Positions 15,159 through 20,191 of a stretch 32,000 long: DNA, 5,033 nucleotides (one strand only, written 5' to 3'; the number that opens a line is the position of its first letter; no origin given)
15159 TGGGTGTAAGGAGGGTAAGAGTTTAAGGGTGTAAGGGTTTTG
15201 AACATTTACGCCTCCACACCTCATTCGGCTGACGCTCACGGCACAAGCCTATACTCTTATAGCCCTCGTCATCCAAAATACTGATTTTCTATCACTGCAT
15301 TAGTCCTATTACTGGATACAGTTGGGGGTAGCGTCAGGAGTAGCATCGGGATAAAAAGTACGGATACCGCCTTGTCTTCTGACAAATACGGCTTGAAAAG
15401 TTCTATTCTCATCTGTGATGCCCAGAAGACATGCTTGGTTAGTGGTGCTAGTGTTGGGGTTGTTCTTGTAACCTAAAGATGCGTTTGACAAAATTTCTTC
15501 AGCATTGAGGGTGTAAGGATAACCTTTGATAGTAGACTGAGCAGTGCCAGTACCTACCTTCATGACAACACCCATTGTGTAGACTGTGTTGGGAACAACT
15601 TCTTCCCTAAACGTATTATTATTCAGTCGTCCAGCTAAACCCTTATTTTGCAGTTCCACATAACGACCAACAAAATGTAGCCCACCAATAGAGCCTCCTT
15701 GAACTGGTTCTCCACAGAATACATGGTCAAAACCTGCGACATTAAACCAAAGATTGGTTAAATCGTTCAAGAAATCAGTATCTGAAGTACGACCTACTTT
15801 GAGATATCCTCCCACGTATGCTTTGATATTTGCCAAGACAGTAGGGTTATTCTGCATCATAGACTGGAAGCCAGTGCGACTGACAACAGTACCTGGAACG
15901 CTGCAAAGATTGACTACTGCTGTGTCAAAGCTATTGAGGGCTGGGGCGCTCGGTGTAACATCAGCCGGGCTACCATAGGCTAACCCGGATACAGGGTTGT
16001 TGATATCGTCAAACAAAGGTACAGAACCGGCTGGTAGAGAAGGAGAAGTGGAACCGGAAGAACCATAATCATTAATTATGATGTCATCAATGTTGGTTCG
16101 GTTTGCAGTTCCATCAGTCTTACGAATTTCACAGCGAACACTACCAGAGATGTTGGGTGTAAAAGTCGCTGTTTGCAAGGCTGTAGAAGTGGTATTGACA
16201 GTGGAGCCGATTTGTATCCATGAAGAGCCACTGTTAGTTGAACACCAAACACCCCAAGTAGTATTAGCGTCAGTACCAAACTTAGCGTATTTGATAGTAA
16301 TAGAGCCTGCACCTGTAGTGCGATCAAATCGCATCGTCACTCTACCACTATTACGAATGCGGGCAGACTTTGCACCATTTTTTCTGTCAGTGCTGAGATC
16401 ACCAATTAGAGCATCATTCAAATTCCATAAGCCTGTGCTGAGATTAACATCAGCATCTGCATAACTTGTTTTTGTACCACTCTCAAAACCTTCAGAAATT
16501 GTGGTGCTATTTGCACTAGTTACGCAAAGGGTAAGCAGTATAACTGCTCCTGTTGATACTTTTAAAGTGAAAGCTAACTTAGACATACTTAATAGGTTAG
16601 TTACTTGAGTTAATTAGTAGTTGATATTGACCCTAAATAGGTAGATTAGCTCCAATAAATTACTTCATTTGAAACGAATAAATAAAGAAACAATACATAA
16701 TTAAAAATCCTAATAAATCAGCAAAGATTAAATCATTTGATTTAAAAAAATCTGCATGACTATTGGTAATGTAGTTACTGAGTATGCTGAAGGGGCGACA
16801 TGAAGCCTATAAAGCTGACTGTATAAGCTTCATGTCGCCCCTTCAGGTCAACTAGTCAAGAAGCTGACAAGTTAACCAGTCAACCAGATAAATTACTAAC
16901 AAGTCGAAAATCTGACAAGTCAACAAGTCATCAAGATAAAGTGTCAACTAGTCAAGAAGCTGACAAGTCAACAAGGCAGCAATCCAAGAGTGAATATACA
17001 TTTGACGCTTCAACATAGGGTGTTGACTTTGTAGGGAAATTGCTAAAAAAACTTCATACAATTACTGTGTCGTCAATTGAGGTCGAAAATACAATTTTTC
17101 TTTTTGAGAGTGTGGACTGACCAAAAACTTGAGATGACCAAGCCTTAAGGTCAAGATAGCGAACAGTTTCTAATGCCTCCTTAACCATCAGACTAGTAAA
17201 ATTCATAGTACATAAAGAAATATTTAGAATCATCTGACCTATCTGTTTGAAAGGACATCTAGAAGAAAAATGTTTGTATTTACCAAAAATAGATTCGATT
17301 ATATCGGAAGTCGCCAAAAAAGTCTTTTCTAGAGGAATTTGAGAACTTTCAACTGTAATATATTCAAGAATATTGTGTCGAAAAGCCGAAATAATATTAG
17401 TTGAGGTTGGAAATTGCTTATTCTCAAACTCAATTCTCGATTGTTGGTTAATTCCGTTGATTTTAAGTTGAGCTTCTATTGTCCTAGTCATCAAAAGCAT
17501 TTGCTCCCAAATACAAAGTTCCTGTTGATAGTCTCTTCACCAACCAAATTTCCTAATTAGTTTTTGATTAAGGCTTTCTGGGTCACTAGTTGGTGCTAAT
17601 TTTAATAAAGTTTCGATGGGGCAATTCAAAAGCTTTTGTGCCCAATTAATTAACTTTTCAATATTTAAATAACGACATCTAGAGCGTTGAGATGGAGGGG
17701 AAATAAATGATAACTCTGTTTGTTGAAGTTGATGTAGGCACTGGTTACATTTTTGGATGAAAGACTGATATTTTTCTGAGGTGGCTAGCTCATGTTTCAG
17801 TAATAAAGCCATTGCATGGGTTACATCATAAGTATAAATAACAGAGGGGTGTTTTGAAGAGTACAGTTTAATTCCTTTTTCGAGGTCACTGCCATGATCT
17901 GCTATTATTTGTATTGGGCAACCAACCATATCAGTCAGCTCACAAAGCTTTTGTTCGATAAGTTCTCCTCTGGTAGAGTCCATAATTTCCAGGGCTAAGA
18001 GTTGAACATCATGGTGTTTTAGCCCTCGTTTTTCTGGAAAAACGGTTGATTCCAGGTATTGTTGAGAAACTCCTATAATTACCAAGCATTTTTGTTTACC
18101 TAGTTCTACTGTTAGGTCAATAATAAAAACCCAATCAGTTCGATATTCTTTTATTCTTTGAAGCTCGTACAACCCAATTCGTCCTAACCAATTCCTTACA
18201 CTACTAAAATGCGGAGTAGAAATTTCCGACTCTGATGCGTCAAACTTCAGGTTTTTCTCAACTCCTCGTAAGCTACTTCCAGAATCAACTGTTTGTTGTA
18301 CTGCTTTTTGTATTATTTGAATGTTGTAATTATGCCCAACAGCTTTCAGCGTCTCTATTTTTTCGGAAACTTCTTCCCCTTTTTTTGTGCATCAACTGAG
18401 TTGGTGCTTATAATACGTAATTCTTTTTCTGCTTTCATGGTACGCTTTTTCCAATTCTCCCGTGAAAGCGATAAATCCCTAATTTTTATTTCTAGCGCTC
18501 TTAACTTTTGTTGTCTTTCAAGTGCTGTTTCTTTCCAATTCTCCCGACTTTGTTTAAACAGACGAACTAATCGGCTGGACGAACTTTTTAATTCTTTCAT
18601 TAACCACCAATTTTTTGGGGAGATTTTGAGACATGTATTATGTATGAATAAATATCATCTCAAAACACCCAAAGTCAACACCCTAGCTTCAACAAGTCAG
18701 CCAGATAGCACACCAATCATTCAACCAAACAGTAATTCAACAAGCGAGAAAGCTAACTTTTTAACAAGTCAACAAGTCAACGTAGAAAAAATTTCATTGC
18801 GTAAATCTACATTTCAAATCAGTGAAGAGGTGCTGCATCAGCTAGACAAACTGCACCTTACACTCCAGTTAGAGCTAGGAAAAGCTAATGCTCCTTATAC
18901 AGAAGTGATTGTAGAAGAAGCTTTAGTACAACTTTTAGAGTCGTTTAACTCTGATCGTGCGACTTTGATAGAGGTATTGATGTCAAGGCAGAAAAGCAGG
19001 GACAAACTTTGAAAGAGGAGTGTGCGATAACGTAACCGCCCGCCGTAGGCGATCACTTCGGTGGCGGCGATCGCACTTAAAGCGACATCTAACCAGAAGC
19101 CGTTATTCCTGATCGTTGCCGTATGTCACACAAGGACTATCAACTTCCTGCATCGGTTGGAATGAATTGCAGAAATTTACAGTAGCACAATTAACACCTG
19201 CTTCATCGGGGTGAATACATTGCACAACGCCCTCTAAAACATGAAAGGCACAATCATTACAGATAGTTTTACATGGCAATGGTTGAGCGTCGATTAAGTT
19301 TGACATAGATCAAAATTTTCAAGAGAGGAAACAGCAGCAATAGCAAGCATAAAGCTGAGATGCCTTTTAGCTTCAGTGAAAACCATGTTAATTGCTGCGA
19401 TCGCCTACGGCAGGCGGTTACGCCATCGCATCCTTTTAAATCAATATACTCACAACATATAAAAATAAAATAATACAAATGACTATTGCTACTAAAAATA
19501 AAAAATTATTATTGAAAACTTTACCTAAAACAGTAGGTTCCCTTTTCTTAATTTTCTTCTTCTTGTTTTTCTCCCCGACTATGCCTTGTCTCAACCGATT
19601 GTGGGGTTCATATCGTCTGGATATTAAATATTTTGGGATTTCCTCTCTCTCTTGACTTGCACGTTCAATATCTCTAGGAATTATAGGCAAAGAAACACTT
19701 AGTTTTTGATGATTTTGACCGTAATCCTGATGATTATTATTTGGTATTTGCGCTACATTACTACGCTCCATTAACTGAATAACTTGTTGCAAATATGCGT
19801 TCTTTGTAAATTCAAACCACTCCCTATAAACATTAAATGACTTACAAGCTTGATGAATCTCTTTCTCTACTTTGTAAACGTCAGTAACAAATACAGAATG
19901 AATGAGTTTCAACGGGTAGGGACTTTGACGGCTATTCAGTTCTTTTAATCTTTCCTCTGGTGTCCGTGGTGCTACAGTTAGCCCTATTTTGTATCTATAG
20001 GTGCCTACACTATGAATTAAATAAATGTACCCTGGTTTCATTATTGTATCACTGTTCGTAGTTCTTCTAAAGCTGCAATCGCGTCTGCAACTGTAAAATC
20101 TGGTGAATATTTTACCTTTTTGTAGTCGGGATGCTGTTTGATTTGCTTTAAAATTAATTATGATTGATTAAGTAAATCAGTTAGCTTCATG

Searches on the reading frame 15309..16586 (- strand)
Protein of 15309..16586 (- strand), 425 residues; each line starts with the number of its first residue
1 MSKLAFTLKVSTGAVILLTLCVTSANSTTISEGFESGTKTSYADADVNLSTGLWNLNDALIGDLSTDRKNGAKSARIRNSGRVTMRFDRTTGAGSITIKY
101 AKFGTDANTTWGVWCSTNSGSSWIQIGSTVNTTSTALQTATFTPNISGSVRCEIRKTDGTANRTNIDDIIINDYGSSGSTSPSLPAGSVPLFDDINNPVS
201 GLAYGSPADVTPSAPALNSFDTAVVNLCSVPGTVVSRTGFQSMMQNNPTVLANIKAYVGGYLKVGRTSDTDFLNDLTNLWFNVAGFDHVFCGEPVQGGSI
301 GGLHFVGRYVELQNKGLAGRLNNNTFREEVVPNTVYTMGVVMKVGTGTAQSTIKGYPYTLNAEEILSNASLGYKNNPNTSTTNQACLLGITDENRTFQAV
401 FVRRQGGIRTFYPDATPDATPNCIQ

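Call 6: search_protein_families(library=ncbifam, max_evalue=0.1, proteins=[window:15309-16586:-])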
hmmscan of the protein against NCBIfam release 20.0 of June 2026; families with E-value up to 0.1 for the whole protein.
window:15309-16586:- (425 aa): 1 family
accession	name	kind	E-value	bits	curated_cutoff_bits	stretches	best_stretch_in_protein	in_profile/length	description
NF002612.0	PRK02261.1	equivalog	0.048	13.1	110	1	247-292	79-119/148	methylaspartate mutase subunit S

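Call 7: search_protein_families(library=pfam, max_evalue=0.1, proteins=[window:15309-16586:-])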
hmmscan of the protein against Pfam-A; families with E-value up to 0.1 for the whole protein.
window:15309-16586:- (425 aa): 1 family
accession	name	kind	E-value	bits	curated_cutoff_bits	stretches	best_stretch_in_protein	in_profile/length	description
PF14436.11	EndoU_bacteria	-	3e-32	112.1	25.3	1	283-415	2-129/129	Bacterial EndoU nuclease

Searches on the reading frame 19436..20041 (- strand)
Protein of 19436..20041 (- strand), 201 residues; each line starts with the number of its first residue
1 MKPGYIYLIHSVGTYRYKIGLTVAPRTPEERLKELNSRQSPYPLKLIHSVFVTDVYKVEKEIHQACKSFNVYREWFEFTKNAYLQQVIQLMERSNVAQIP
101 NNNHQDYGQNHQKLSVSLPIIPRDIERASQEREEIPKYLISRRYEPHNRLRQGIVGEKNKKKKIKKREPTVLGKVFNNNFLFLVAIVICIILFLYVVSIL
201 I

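Call 77: search_protein_families(library=pfam, max_evalue=0.001, proteins=[window:19436-20041:-])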
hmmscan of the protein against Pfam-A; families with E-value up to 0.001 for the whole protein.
window:19436-20041:- (201 aa): 2 families
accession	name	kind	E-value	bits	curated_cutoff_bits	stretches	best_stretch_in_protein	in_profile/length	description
PF13455.12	MUG113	-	5.2e-14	53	22.3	1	17-83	1-66/73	Meiotically up-regulated gene 113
PF10544.15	T5orf172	-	2.4e-11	44.5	20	1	4-89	1-98/101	T5orf172 domain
